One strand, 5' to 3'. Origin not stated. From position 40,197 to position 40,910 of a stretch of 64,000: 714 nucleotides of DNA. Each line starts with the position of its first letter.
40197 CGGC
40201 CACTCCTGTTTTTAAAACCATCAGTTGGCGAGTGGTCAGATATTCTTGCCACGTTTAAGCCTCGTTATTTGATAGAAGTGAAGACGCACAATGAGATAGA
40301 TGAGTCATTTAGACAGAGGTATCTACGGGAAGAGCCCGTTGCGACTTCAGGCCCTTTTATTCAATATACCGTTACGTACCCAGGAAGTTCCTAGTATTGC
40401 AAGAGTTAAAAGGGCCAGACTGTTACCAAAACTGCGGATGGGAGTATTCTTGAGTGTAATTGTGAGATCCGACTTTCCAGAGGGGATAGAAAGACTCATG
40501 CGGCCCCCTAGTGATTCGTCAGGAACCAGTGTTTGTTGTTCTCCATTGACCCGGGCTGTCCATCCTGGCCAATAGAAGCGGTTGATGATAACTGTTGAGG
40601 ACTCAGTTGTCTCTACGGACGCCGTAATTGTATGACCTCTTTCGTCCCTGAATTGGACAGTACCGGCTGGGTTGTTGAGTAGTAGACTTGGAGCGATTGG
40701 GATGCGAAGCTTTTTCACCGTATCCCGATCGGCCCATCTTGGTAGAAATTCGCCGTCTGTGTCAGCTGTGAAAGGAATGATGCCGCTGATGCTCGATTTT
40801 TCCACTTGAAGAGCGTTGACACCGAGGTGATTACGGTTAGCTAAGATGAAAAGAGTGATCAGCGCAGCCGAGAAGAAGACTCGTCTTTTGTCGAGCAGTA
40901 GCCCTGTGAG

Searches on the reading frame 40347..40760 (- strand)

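Call 39: search_protein_families(library=pfam, proteins=[window:40347-40760:-], max_evalue=10)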
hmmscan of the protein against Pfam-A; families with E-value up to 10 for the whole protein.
window:40347-40760:- (137 aa): 1 family
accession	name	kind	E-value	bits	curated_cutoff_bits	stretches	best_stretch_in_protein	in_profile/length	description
PF09586.16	YfhO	-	0.098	11.4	28.5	1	42-102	763-822/835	Bacterial membrane protein YfhO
